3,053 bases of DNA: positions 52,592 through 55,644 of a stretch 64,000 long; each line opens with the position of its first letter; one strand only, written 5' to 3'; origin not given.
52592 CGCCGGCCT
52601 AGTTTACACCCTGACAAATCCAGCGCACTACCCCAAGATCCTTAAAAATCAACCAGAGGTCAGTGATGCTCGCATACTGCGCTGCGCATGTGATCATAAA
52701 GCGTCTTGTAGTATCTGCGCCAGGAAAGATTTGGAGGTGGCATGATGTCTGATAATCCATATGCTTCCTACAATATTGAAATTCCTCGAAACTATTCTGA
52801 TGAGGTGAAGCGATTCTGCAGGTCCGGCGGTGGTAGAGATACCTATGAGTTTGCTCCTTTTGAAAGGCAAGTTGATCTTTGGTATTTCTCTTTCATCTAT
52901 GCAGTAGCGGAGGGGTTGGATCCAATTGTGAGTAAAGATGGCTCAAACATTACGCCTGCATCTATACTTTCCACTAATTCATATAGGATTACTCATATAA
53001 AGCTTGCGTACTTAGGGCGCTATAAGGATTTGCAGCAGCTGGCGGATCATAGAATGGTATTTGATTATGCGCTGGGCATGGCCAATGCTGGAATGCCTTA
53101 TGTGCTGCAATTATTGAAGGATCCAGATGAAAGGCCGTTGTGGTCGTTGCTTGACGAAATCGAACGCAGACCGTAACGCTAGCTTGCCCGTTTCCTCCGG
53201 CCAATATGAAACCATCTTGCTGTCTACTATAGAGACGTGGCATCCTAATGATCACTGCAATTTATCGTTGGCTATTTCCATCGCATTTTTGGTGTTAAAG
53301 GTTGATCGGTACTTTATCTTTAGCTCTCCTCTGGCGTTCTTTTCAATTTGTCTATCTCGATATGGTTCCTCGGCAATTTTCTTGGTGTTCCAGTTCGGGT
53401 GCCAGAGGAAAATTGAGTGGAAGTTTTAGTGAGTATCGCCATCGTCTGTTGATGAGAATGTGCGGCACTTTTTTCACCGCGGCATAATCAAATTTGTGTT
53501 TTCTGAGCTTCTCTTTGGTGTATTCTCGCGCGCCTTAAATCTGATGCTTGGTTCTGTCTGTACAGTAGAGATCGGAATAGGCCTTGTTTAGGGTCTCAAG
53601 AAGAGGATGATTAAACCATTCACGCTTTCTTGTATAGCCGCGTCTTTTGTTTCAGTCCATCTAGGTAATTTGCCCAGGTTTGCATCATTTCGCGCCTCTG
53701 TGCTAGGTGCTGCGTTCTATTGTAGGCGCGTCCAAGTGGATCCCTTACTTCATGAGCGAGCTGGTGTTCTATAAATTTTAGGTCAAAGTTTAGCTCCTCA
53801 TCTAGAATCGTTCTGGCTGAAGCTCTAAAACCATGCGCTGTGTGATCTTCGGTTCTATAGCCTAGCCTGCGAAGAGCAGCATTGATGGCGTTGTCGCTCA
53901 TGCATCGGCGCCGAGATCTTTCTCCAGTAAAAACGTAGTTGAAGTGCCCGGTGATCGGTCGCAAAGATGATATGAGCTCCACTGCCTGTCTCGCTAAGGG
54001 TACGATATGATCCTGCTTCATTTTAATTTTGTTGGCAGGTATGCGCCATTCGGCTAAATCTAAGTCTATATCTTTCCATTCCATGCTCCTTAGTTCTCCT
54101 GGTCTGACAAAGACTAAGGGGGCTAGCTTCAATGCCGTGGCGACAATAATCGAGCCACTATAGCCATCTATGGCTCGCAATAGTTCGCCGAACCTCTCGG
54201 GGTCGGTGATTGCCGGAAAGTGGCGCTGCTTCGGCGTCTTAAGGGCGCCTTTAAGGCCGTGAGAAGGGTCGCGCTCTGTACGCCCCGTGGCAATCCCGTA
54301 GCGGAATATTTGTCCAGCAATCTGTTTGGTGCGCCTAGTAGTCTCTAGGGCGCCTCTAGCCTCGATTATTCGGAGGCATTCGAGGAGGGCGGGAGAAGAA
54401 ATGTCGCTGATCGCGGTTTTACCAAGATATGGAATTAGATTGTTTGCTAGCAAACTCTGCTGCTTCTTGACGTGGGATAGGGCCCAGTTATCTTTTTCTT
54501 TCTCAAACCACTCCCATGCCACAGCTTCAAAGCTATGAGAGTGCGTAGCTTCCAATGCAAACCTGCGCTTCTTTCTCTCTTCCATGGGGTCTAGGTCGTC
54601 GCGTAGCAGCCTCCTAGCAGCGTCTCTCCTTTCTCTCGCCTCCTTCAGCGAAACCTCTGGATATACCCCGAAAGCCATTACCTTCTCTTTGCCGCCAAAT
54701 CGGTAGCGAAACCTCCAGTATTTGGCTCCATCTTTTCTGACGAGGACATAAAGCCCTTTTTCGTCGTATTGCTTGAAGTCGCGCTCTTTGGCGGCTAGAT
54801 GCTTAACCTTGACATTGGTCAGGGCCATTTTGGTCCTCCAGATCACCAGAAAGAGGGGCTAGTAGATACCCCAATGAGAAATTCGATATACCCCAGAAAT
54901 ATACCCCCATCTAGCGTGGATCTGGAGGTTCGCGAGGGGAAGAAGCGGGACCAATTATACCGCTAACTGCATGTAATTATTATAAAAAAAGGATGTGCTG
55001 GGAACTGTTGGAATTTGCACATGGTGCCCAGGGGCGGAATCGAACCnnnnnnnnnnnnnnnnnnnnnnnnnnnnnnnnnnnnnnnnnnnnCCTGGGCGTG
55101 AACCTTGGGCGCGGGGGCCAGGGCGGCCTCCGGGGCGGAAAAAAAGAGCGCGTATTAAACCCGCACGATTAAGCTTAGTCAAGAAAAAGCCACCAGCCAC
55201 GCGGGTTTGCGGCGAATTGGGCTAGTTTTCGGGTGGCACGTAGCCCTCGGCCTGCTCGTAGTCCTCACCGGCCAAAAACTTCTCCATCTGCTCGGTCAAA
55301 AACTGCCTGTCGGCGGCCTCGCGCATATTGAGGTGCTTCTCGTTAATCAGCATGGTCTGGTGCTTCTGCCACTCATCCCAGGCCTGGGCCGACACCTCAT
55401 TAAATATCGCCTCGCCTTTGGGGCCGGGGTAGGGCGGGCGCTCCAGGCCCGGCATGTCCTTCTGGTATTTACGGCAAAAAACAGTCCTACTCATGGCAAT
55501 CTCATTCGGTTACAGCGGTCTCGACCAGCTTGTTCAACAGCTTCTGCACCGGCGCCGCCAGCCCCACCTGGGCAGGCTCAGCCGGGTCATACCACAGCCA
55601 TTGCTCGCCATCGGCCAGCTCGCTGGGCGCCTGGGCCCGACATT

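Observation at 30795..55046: Composite ~24-kb island at tRNA-Phe with two recombinases and modular cargo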

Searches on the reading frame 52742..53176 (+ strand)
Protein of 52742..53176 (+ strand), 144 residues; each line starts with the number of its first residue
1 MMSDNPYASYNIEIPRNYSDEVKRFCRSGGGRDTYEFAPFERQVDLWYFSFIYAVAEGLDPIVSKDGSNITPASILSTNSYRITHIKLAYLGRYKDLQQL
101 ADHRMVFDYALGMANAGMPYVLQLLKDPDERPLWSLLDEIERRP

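Call 8: search_protein_families(library=pfam, proteins=[window:52742-53176:+])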
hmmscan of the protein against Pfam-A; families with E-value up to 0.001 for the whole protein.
window:52742-53176:+ (144 aa): 0 families

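Call 9: search_protein_families(library=padloc, proteins=[window:52742-53176:+])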
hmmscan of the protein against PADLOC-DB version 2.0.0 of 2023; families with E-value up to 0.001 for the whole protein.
window:52742-53176:+ (144 aa): 0 families

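Call 10: search_protein_families(library=ncbifam, proteins=[window:52742-53176:+])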
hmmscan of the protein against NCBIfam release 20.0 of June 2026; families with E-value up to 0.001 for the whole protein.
window:52742-53176:+ (144 aa): 0 families

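Call 76: search_protein_families(library=pfam, proteins=[window:52742-53176:+], max_evalue=1)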
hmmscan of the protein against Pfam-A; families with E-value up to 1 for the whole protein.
window:52742-53176:+ (144 aa): 0 families

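Call 97: search_protein_families(library=phrogs, proteins=[window:52742-53176:+], max_evalue=0.001)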
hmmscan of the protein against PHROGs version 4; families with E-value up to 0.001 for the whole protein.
window:52742-53176:+ (144 aa): 0 families

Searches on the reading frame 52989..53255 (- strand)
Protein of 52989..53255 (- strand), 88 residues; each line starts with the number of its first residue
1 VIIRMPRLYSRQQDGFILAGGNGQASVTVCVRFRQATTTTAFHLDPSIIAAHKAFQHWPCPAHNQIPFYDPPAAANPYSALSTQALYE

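Call 76: search_protein_families(library=pfam, proteins=[window:52989-53255:-], max_evalue=1)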
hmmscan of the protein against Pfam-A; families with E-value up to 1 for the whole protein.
window:52989-53255:- (88 aa): 1 family
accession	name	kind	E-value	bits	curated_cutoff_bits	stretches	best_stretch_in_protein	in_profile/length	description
PF09225.16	Endonuc-PvuII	-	0.19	12.2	25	1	26-66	66-105/155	Restriction endonuclease PvuII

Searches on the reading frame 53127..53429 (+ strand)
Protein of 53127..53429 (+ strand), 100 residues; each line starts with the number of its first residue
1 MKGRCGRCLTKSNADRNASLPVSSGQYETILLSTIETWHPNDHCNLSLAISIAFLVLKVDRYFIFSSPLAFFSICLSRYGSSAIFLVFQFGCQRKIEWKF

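Call 9: search_protein_families(library=padloc, proteins=[window:53127-53429:+])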
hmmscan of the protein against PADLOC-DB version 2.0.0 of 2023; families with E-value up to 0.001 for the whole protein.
window:53127-53429:+ (100 aa): 0 families

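Call 14: search_protein_families(library=pfam, proteins=[window:53127-53429:+])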
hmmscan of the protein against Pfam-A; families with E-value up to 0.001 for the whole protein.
window:53127-53429:+ (100 aa): 0 families

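Call 76: search_protein_families(library=pfam, proteins=[window:53127-53429:+], max_evalue=1)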
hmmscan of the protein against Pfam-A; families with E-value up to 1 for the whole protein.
window:53127-53429:+ (100 aa): 0 families

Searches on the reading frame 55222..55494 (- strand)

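Call 14: search_protein_families(library=pfam, proteins=[window:55222-55494:-])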
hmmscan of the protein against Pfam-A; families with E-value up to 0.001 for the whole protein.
window:55222-55494:- (90 aa): 1 family
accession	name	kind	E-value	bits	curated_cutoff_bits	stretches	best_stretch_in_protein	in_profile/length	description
PF04362.19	Iron_traffic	-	2.3e-41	139.9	27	1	1-88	1-88/88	Bacterial Fe(2+) trafficking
